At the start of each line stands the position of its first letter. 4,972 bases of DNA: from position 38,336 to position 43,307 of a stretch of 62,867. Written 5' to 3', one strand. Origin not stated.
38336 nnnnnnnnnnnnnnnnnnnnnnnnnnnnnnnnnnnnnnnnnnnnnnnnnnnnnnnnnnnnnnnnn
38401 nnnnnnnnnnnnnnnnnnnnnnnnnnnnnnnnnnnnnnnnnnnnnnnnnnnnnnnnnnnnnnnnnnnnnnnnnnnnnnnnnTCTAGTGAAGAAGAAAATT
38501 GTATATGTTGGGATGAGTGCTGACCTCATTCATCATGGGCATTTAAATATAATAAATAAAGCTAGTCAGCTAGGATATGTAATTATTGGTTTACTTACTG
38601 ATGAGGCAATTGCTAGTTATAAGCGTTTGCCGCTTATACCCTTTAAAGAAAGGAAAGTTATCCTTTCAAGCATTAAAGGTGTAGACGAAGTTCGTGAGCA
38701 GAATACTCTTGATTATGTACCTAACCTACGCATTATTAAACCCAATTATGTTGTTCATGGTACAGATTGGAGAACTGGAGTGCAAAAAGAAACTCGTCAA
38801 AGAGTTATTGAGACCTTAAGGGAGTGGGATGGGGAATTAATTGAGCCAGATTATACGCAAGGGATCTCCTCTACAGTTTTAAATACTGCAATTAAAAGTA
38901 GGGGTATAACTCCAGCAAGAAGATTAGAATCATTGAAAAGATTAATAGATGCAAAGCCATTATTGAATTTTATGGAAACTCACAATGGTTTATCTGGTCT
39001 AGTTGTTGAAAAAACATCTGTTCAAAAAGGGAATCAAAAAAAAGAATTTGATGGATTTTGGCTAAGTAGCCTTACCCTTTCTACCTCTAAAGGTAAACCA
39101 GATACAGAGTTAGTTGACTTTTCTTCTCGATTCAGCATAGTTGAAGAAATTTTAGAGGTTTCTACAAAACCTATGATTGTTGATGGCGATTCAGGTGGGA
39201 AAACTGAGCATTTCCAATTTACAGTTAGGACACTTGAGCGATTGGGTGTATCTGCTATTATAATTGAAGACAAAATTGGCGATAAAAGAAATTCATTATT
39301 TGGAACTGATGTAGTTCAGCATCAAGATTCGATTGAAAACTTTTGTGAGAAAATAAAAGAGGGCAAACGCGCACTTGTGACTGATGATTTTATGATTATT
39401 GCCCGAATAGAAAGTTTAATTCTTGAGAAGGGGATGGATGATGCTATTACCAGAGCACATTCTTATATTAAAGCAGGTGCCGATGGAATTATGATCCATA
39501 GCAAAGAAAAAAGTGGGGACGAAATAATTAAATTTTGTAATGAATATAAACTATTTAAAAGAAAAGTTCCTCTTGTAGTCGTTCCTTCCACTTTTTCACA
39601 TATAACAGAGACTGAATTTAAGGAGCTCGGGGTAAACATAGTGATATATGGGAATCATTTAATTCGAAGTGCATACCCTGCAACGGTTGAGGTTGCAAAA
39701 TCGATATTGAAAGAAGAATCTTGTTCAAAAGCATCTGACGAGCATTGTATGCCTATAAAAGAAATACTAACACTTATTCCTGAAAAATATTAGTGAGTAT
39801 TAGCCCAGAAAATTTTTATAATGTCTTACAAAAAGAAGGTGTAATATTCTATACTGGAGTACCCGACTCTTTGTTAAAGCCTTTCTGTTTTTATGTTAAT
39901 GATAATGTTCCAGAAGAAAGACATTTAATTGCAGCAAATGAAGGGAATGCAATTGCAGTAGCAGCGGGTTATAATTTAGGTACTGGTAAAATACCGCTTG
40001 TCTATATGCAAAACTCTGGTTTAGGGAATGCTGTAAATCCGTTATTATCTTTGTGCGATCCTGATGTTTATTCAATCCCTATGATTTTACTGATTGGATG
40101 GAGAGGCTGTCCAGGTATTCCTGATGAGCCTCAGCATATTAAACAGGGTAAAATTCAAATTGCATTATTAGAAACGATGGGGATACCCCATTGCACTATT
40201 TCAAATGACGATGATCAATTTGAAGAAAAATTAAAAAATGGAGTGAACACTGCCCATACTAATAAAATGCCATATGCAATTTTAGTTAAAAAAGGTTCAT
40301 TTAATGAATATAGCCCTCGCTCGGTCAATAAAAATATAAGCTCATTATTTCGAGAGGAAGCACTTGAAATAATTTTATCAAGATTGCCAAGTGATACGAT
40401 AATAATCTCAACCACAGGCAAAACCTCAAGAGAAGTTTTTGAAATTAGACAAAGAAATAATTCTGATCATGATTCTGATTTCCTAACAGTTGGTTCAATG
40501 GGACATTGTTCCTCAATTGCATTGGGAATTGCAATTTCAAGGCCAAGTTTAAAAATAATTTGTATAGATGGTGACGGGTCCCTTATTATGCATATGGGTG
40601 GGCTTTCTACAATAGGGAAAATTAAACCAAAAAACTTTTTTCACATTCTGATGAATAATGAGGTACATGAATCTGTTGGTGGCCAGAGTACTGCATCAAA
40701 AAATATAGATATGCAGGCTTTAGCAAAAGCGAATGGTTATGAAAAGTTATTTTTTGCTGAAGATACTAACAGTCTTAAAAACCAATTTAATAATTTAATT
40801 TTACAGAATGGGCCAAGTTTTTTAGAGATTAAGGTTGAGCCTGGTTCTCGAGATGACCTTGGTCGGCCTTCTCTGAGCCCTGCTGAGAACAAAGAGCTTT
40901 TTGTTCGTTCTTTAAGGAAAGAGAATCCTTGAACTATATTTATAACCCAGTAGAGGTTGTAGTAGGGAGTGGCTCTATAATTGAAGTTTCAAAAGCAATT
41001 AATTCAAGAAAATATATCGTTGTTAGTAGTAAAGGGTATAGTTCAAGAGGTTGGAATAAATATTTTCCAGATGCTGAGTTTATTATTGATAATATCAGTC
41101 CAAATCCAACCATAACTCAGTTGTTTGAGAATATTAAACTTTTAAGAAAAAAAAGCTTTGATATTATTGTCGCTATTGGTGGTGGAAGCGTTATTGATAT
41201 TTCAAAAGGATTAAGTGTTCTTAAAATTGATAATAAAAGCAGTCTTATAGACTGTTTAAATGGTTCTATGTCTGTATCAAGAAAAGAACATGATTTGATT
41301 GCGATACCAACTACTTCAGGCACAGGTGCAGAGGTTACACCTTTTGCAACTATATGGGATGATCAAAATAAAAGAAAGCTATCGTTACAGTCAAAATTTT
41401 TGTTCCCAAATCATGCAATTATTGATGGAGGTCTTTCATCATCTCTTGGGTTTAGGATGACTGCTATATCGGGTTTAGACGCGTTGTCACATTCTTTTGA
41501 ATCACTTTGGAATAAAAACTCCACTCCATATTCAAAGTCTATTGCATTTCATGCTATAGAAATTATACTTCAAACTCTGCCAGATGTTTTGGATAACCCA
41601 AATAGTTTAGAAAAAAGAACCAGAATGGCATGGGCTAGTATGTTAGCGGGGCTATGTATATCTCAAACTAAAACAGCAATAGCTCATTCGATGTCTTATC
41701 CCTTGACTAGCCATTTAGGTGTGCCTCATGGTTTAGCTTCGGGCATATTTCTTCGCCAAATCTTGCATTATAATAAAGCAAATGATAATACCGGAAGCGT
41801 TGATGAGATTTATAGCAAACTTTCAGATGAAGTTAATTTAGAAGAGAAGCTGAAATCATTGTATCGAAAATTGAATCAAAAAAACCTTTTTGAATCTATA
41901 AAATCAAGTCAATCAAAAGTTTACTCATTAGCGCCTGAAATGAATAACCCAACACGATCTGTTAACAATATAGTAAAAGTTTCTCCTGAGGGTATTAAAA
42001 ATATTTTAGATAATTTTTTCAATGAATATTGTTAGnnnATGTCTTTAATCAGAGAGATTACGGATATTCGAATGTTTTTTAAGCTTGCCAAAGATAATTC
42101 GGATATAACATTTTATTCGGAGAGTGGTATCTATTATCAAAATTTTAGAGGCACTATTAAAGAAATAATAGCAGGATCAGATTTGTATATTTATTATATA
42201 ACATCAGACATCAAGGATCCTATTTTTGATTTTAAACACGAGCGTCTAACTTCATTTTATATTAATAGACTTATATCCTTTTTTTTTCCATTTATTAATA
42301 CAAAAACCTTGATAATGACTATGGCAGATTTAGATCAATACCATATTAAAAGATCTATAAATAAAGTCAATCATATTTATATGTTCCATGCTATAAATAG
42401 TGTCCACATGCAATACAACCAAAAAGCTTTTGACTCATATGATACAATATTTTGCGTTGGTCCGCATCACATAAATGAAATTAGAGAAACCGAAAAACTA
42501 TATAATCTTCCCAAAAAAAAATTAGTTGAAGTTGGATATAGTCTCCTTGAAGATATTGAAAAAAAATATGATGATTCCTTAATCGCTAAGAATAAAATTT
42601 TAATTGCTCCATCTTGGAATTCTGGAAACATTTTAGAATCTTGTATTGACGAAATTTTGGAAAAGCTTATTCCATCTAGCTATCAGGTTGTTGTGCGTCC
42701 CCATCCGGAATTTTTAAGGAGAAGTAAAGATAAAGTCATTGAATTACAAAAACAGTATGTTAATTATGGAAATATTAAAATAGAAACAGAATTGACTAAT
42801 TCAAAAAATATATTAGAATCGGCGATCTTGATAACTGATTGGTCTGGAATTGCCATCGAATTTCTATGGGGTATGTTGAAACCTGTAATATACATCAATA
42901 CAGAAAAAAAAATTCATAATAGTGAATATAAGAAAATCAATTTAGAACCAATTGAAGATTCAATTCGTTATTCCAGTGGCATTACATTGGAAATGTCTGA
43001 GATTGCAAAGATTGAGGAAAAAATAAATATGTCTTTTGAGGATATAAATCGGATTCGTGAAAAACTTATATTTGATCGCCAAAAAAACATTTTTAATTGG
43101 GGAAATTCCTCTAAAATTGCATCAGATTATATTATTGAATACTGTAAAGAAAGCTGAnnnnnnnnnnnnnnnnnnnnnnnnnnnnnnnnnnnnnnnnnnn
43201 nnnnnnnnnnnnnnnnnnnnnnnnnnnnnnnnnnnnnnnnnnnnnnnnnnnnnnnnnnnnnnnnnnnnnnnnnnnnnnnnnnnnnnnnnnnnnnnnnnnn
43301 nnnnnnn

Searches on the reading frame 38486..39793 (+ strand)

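Call 46: search_protein_families(library=pfam, proteins=[window:38486-39793:+], max_evalue=0.00001)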
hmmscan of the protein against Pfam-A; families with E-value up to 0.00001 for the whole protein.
window:38486-39793:+ (435 aa): 2 families
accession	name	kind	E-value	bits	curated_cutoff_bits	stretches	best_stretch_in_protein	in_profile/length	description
PF13714.12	PEP_mutase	-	6.7e-56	190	31.5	1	150-408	1-240/240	Phosphoenolpyruvate phosphomutase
PF01467.32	CTP_transf_like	-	4.7e-13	49.9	21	1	11-130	5-128/133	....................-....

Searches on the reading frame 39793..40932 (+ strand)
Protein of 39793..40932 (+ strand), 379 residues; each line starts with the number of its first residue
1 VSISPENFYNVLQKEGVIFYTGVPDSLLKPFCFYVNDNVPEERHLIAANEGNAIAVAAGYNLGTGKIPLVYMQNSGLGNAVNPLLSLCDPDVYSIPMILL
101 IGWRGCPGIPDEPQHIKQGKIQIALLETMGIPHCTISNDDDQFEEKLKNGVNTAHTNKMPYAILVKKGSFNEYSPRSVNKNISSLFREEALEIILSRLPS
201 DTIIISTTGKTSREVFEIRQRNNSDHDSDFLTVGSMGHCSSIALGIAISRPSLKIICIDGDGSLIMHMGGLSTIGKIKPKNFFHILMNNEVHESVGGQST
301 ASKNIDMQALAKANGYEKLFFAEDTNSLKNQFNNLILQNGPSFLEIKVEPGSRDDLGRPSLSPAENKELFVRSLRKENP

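Call 46: search_protein_families(library=pfam, proteins=[window:39793-40932:+], max_evalue=0.00001)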
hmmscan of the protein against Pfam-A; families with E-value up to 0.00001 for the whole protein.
window:39793-40932:+ (379 aa): 2 families
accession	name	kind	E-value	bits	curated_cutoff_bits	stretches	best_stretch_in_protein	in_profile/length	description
PF02775.26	TPP_enzyme_C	-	5.6e-18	65.6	21.9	1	229-346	23-151/151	Thiamine pyrophosphate enzyme, C-terminal TPP binding domain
PF02776.23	TPP_enzyme_N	-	4.8e-11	42.9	26.8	1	8-114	7-107/119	Thiamine pyrophosphate enzyme, N-terminal TPP binding domain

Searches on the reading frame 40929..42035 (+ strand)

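Call 46: search_protein_families(library=pfam, proteins=[window:40929-42035:+], max_evalue=0.00001)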
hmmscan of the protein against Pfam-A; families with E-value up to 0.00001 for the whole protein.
window:40929-42035:+ (368 aa): 3 families
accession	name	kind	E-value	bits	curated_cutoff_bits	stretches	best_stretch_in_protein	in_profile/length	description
PF00465.25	Fe-ADH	-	7e-32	110.8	31.3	1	7-166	1-167/168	Iron-containing alcohol dehydrogenase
PF25137.1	ADH_Fe_C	-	1e-30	107.3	27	1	178-361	1-191/194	Fe-containing alcohol dehydrogenase family, C-terminal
PF13685.12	Fe-ADH_2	-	3.3e-07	30.9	28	0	57-97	55-95/149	Iron-containing alcohol dehydrogenase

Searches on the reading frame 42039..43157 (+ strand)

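Call 46: search_protein_families(library=pfam, proteins=[window:42039-43157:+], max_evalue=0.00001)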
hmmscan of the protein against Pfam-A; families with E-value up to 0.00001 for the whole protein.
window:42039-43157:+ (372 aa): 0 families

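Call 49: search_protein_families(library=pfam, proteins=[window:42039-43157:+], max_evalue=0.001)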
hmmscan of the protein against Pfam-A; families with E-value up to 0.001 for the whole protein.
window:42039-43157:+ (372 aa): 1 family
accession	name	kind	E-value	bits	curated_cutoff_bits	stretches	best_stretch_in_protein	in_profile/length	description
PF04464.20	Glyphos_transf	-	1.6e-05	24.5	22.1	1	116-293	104-299/367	CDP-Glycerol:Poly(glycerophosphate) glycerophosphotransferase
